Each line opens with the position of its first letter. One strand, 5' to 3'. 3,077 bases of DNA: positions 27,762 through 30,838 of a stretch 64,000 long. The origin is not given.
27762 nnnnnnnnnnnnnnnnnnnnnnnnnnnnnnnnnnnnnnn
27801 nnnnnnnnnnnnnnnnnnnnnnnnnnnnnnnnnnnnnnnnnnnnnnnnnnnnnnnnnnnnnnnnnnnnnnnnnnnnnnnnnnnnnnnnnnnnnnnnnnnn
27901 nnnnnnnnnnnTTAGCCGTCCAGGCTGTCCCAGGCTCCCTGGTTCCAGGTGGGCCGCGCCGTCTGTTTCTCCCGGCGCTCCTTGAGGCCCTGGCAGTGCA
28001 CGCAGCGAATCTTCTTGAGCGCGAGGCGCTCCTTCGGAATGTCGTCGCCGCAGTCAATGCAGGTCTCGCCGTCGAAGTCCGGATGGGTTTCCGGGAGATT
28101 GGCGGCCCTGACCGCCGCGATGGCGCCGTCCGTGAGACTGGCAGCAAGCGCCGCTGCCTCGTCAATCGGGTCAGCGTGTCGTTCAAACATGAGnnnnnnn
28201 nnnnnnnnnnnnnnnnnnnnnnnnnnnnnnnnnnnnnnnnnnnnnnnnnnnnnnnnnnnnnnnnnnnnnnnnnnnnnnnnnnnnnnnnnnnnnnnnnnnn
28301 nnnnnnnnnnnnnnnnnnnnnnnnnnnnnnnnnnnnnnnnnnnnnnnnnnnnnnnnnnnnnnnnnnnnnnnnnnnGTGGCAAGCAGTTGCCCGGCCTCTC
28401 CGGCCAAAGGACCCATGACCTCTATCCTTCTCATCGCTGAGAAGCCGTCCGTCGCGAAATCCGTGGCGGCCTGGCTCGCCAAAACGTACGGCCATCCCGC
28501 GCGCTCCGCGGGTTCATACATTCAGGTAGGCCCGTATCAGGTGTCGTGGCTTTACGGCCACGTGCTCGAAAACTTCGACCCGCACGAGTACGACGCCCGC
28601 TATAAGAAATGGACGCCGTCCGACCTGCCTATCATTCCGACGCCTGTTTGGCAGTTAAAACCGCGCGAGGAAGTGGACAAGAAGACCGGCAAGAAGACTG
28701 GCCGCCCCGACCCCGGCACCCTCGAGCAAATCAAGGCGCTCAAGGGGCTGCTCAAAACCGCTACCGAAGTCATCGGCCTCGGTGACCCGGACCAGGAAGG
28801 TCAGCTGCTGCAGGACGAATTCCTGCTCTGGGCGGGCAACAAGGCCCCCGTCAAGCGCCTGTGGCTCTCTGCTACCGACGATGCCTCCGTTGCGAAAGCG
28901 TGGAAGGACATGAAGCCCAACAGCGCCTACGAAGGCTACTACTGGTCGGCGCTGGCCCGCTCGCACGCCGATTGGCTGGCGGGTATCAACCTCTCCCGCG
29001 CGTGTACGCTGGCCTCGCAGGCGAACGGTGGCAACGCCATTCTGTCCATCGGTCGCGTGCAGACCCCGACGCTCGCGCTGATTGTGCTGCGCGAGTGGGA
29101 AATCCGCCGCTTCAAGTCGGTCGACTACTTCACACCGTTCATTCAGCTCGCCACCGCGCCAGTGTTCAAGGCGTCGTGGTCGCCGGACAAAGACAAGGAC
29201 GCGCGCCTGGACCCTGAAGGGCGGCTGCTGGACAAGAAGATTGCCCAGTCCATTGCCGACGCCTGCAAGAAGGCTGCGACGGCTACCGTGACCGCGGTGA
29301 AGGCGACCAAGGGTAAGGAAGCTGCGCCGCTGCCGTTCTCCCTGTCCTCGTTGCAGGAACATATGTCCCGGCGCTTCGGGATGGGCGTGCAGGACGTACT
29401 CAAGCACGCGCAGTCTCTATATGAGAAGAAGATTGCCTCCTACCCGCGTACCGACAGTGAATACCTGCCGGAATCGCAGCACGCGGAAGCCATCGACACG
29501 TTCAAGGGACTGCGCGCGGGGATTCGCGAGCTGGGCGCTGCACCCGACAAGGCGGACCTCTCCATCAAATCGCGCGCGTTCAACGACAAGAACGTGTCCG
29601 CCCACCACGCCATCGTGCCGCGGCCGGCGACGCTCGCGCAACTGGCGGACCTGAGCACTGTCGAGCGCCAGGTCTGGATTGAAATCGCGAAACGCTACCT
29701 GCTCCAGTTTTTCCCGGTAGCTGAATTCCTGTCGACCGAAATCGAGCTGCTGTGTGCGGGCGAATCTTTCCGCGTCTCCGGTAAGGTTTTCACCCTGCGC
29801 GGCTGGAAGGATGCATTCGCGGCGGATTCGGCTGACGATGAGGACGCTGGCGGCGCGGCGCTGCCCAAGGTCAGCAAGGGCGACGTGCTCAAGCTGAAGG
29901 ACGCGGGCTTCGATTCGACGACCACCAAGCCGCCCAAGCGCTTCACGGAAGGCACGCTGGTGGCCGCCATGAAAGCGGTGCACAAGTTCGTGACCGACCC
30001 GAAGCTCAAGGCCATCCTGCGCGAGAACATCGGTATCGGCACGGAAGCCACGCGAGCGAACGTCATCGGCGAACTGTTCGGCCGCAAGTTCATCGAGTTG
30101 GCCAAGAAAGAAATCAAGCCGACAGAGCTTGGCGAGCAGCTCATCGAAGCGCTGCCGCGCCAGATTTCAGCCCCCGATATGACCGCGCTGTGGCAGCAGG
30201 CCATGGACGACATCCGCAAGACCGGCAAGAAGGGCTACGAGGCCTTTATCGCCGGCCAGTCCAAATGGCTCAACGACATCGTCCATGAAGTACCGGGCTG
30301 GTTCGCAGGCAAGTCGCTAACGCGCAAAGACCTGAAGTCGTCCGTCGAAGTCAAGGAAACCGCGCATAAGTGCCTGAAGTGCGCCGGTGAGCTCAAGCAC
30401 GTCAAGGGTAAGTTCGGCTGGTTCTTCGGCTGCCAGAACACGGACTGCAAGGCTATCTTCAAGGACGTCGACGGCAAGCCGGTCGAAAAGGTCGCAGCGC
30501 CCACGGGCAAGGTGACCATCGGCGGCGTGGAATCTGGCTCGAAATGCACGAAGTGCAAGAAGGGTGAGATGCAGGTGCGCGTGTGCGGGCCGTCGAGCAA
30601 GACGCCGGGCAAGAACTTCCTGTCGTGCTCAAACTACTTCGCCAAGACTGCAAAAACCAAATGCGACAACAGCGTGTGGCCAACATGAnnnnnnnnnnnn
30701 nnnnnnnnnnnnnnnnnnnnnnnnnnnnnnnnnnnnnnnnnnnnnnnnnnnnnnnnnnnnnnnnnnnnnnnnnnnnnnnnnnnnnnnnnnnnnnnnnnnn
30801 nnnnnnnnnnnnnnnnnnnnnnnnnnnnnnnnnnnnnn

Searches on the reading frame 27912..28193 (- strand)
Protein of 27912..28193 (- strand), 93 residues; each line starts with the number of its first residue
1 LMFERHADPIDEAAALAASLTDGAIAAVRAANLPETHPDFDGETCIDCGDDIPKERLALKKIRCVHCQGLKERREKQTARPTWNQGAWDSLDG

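Call 9: search_protein_families(library=pfam, proteins=[window:27912-28193:-], max_evalue=0.01)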
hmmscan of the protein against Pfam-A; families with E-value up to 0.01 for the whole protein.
window:27912-28193:- (93 aa): 1 family
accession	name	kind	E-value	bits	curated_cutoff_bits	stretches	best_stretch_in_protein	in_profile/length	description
PF01258.23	zf-dskA_traR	-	6.1e-08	33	24.9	1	43-73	4-36/36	Prokaryotic dksA/traR C4-type zinc finger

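Call 10: search_protein_families(library=ncbifam, proteins=[window:27912-28193:-], max_evalue=0.01)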
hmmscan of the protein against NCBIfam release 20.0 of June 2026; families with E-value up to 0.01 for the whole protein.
window:27912-28193:- (93 aa): 4 families
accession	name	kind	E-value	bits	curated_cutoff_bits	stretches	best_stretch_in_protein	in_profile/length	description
TIGR02419.1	C4_traR_proteo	subfamily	5.4e-09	36.5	59.7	1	8-72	1-64/64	phage/conjugal plasmid C-4 type zinc finger protein, TraR family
NF008243.0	PRK11019.1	equivalog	5.5e-05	23.5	96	1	39-79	33-75/88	DksA/TraR family C4-type zinc finger protein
NF010268.0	PRK13715.1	equivalog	0.0015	18.5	108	1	8-78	3-72/73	conjugal transfer protein TraR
TIGR02890.1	bacill_yteA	subfamily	0.0055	16.8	134.4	1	44-83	88-126/159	regulatory protein, yteA family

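Call 13: search_protein_families(library=phrogs, proteins=[window:27912-28193:-], max_evalue=0.001)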
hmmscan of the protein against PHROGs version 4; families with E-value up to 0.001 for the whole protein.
window:27912-28193:- (93 aa): 1 family
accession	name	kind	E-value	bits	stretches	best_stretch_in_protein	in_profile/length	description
phrog_54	-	other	6.9e-14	52.9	1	7-79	2-72/75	DksA-like zinc-finger protein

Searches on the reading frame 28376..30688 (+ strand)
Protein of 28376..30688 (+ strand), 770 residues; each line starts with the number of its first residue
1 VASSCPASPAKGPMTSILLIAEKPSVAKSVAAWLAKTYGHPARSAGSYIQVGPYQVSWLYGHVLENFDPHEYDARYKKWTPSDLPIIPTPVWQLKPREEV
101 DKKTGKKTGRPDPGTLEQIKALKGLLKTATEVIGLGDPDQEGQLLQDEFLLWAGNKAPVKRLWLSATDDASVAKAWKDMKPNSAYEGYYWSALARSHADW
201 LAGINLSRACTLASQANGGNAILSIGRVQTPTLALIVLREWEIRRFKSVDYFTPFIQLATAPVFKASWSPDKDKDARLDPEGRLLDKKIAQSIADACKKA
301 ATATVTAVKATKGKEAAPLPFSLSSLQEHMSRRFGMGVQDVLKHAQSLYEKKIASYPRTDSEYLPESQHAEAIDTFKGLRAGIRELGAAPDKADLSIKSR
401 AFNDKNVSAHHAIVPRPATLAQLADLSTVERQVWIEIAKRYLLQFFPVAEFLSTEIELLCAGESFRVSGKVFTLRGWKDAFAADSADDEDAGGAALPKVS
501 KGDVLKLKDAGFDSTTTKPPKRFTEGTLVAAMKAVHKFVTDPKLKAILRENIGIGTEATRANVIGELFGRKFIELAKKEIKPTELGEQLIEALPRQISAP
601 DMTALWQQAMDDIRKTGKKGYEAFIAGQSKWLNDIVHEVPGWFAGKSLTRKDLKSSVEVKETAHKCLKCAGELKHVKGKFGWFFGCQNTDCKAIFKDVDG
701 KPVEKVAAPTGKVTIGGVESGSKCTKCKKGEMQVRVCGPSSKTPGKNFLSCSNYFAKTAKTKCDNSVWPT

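Call 9: search_protein_families(library=pfam, proteins=[window:28376-30688:+], max_evalue=0.01)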
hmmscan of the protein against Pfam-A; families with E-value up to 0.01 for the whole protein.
window:28376-30688:+ (770 aa): 3 families
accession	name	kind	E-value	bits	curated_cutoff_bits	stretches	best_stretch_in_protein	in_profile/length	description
PF01131.25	Topoisom_bac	-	8e-103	345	35.1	1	186-625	4-410/411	DNA topoisomerase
PF01751.28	Toprim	-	4.8e-07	30.3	23.1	1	18-165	2-94/96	Toprim domain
PF01396.24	Zn_ribbon_Top1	-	0.00081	19.6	32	1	664-693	2-32/39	Topoisomerase DNA binding C4 zinc finger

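Call 10: search_protein_families(library=ncbifam, proteins=[window:28376-30688:+], max_evalue=0.01)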
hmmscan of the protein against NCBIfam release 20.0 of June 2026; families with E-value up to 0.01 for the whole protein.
window:28376-30688:+ (770 aa): 12 families
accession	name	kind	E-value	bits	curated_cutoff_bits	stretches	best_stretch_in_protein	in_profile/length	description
NF005829.0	PRK07726.1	subfamily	1.5e-190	635.2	597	1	17-694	2-640/669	DNA topoisomerase 3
TIGR01056.1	topB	subfamily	4.4e-164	547.7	515.75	1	18-729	4-678/706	DNA topoisomerase III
NF006032.0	PRK08173.1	equivalog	9.6e-104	347.8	1058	1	14-641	1-610/863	DNA topoisomerase III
NF011313.0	PRK14724.1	equivalog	1.9e-85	287.5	1088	1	14-637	1-626/988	DNA topoisomerase III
NF004438.0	PRK05776.1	equivalog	1.8e-70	238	793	1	15-673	8-613/677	DNA topoisomerase I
TIGR01057.1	topA_arch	equivalog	1.6e-69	234.7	458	1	118-688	83-614/618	DNA topoisomerase I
NF011532.0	PRK14973.1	equivalog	1.2e-53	182.1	930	1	18-692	3-618/936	DNA topoisomerase I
NF005555.0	PRK07220.1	equivalog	5.8e-52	177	635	1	19-693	4-621/740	DNA topoisomerase I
TIGR01051.1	topA_bact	equivalog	1.1e-46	160.1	456.4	1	114-692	64-626/632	type I DNA topoisomerase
NF006451.0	PRK08780.1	equivalog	6.3e-32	110.9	1265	1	118-611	63-549/824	DNA topoisomerase I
NF004966.0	PRK06319.1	equivalog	2.7e-26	91.9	868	1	117-611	62-553/862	DNA topoisomerase I/SWI domain fusion protein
TIGR01054.1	rgy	equivalog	2.6e-13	48.5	471.7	1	114-361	704-924/1172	reverse gyrase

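Call 13: search_protein_families(library=phrogs, proteins=[window:28376-30688:+], max_evalue=0.001)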
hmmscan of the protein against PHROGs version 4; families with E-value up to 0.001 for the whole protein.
window:28376-30688:+ (770 aa): 2 families
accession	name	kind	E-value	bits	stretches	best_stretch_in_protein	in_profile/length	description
phrog_13226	-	unknown function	4.5e-139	466.2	1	18-734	4-692/726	-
phrog_29825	-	unknown function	8.1e-07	29.9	1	657-705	180-229/277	-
